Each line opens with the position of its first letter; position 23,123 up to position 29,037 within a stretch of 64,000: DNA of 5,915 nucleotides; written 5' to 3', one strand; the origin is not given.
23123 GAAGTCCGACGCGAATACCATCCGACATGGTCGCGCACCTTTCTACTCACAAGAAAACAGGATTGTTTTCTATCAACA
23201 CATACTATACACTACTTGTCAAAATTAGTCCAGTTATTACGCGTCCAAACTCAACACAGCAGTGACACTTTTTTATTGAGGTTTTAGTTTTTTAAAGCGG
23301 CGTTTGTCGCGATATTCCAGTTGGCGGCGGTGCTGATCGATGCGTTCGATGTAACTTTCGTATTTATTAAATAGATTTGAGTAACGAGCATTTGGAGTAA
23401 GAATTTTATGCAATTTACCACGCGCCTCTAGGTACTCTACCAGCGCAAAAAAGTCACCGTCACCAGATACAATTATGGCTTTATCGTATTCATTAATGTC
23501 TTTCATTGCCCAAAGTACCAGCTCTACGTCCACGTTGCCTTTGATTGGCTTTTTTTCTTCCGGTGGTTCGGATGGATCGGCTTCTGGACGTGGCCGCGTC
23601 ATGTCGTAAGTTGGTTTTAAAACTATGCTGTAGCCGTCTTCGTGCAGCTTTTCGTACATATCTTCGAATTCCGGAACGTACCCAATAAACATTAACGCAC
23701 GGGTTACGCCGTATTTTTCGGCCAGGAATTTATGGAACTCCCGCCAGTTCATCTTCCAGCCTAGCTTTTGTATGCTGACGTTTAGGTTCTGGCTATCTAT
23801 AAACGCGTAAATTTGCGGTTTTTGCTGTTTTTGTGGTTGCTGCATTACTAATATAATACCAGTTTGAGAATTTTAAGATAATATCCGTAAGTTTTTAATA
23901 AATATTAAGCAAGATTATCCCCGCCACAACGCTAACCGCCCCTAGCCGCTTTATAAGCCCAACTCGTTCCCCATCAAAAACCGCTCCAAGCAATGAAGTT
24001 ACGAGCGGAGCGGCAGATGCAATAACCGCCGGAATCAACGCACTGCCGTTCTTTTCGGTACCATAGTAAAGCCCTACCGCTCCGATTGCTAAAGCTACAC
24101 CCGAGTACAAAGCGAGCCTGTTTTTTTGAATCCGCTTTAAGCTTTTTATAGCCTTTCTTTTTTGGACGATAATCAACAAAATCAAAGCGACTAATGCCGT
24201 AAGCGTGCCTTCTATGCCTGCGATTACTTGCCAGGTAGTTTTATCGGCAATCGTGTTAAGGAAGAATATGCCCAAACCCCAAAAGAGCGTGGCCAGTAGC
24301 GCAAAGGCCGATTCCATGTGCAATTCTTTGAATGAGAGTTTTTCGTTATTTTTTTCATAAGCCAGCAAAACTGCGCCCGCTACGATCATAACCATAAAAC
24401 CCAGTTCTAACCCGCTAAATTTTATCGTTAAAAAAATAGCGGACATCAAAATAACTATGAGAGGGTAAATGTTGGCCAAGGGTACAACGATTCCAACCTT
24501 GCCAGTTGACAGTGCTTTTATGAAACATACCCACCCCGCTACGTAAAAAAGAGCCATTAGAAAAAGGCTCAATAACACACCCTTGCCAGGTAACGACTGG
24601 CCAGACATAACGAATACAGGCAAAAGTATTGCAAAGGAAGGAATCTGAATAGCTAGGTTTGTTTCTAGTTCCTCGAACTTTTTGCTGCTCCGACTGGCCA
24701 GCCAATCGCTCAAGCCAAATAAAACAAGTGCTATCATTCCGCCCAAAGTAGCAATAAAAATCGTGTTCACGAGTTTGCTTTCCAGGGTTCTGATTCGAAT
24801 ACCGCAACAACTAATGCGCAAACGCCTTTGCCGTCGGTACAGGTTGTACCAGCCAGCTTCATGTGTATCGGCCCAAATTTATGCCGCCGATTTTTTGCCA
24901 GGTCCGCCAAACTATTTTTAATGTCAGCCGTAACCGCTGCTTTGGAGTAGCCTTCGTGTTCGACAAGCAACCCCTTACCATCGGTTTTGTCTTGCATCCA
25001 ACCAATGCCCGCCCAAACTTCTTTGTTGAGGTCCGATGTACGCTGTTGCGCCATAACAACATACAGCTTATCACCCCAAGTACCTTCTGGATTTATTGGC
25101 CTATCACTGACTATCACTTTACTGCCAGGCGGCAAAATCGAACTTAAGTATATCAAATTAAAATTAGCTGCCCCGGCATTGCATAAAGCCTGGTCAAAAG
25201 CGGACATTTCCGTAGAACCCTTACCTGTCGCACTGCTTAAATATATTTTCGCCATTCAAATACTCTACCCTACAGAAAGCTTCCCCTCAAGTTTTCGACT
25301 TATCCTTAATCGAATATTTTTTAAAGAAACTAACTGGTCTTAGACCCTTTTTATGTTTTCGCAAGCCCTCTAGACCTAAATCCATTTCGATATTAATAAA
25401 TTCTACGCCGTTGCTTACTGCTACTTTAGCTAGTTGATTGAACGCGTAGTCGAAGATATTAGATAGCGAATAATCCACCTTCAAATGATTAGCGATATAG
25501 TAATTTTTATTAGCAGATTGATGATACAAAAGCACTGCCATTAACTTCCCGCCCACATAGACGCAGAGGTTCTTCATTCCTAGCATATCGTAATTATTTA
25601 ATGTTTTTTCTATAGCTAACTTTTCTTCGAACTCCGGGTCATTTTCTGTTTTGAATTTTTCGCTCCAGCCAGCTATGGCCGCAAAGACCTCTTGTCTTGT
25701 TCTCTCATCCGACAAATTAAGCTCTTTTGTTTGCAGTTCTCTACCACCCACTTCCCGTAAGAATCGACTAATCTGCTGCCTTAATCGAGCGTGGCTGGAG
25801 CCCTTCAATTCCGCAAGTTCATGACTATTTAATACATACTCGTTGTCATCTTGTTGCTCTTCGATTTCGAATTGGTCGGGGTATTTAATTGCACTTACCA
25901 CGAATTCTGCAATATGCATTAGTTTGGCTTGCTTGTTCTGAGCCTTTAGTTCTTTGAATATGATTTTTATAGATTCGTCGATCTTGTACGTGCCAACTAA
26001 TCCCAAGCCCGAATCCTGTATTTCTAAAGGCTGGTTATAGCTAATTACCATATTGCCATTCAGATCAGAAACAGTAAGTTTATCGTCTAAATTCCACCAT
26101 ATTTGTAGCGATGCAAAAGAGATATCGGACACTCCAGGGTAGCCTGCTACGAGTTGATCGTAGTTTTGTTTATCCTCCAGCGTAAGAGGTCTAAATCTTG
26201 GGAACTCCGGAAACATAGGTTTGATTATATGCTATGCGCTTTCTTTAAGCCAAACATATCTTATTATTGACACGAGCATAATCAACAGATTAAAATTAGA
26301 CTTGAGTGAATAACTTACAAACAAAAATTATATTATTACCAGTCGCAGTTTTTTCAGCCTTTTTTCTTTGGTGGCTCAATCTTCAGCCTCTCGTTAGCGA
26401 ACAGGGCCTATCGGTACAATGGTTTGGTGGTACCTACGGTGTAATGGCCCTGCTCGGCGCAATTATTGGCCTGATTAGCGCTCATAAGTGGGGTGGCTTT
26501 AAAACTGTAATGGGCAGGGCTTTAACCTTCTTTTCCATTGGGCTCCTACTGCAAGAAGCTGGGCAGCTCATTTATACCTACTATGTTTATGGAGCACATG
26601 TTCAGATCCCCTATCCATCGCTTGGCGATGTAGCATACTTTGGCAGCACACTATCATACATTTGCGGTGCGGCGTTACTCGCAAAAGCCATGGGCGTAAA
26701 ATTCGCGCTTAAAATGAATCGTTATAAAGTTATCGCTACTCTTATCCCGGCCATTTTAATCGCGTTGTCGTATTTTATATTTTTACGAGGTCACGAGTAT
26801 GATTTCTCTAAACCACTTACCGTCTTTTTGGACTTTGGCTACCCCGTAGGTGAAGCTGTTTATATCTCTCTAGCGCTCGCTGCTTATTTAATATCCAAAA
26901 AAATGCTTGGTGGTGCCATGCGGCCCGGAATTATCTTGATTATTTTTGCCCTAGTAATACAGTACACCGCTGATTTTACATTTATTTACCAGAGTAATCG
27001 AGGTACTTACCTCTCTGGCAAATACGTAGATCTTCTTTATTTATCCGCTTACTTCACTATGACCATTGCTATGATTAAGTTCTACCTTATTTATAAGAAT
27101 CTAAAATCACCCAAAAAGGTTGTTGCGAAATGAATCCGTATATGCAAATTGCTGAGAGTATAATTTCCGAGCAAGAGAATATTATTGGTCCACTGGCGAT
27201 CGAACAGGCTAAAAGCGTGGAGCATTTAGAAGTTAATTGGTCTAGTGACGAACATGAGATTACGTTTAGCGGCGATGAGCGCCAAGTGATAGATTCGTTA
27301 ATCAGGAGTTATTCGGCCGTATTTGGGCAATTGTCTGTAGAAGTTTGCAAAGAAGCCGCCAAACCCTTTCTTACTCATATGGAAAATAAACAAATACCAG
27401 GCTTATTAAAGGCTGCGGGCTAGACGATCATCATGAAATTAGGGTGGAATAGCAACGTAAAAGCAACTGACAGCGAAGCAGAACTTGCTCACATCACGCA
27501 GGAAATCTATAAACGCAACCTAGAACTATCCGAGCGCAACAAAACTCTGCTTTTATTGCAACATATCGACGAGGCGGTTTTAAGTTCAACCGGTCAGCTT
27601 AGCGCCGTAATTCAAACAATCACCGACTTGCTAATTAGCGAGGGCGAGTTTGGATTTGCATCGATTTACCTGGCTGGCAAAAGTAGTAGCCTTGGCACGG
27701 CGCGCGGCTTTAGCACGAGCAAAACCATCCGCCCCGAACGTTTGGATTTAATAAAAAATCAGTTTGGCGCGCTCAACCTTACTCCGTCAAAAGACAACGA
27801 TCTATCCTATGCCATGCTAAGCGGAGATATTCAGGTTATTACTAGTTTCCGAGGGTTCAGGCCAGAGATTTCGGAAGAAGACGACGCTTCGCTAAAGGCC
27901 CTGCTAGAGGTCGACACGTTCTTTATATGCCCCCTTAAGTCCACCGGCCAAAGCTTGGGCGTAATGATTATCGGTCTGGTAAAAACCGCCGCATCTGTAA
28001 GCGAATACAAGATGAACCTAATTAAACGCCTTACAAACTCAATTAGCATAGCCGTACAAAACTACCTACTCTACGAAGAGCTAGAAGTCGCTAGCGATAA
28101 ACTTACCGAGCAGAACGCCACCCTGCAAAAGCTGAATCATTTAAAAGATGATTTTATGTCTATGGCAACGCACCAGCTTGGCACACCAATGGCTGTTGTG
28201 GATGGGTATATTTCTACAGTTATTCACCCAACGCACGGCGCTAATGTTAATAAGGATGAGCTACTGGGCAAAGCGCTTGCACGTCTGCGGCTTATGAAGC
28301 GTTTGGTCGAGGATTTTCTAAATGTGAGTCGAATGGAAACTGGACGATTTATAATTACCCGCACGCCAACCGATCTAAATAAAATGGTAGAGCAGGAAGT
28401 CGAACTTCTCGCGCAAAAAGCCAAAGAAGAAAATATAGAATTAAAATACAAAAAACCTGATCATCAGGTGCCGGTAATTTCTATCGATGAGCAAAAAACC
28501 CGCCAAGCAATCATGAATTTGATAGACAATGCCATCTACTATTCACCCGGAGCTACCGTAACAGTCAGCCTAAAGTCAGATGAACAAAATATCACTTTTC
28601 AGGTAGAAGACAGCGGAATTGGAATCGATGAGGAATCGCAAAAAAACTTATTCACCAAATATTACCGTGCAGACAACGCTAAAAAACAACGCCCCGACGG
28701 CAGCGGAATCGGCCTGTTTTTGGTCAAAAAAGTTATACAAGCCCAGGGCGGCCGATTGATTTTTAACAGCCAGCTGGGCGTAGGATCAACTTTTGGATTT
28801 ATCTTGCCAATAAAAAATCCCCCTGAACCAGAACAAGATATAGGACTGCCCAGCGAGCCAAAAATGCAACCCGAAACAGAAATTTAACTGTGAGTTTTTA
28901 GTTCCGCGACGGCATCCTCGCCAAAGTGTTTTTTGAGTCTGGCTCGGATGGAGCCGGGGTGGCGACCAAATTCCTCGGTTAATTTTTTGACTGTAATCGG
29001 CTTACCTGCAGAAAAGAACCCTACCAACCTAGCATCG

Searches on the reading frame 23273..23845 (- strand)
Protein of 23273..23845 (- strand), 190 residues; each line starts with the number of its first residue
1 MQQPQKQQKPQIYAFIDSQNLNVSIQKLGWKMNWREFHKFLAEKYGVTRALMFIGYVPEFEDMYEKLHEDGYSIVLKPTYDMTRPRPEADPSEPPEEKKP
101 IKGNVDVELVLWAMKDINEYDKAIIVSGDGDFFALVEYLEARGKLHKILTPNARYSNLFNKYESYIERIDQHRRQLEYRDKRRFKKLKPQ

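Call 44: search_protein_families(library=pfam, proteins=[window:23273-23845:-], max_evalue=0.00001)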
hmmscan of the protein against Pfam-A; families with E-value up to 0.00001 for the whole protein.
window:23273-23845:- (190 aa): 1 family
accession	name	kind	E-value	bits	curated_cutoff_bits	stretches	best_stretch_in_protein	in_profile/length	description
PF01936.24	NYN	-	2.2e-15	57.9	24.2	1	14-150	4-124/145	NYN domain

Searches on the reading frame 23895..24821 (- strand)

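Call 44: search_protein_families(library=pfam, proteins=[window:23895-24821:-], max_evalue=0.00001)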
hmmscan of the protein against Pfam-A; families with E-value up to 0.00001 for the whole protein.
window:23895-24821:- (308 aa): 1 family
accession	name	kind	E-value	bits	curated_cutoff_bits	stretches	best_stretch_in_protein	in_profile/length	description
PF00892.27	EamA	-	5.5e-25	88.7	28.2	2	26-154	5-134/135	EamA-like transporter family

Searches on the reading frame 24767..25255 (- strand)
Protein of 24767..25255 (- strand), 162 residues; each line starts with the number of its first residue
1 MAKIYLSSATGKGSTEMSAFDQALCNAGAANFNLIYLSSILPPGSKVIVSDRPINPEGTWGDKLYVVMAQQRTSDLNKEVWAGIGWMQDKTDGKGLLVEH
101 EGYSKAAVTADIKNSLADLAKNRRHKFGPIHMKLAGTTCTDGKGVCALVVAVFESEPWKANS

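Call 44: search_protein_families(library=pfam, proteins=[window:24767-25255:-], max_evalue=0.00001)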
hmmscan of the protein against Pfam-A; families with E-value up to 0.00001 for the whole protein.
window:24767-25255:- (162 aa): 1 family
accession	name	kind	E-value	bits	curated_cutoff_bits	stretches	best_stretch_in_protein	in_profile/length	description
PF01862.21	PvlArgDC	-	3e-26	92.7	22.7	1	3-153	4-160/161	Pyruvoyl-dependent arginine decarboxylase (PvlArgDC)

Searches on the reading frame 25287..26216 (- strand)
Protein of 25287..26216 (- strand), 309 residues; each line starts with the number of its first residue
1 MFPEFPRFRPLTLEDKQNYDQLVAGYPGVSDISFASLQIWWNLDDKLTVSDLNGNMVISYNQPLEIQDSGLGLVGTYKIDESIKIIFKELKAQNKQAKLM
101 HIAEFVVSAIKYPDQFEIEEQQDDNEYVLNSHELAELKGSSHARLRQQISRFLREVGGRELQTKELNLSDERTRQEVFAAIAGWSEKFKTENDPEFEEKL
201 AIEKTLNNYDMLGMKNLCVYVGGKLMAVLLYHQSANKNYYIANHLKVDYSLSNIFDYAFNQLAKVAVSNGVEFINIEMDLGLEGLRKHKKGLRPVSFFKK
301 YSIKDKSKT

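Call 44: search_protein_families(library=pfam, proteins=[window:25287-26216:-], max_evalue=0.00001)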
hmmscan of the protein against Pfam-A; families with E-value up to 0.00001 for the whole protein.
window:25287-26216:- (309 aa): 1 family
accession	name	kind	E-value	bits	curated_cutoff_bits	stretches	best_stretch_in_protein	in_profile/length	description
PF09924.15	LPG_synthase_C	-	3.2e-18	66.3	27.5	1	53-303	30-297/298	Phosphatidylglycerol lysyltransferase, C-terminal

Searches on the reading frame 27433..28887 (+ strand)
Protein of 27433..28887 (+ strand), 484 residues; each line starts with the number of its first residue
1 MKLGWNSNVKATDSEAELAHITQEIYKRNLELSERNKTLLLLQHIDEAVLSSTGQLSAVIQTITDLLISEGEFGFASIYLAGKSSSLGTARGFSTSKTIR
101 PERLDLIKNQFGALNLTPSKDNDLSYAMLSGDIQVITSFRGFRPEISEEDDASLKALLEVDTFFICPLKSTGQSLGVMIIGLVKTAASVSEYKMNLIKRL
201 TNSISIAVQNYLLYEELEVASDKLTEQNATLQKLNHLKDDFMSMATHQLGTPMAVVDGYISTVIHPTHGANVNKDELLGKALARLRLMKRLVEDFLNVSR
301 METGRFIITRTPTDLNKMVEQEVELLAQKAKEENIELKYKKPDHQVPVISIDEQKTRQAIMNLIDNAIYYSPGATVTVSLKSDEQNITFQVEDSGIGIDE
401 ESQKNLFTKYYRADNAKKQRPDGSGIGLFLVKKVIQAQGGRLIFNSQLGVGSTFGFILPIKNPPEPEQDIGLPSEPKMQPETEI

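Call 44: search_protein_families(library=pfam, proteins=[window:27433-28887:+], max_evalue=0.00001)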
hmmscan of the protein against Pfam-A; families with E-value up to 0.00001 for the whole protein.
window:27433-28887:+ (484 aa): 2 families
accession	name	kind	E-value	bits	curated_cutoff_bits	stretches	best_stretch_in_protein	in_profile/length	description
PF02518.31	HATPase_c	-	4.4e-24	85.5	26.4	1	352-461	2-110/111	Histidine kinase-, DNA gyrase B-, and HSP90-like ATPase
PF00512.31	HisKA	-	8.6e-09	35.8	26.9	1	238-304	2-66/66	His Kinase A (phospho-acceptor) domain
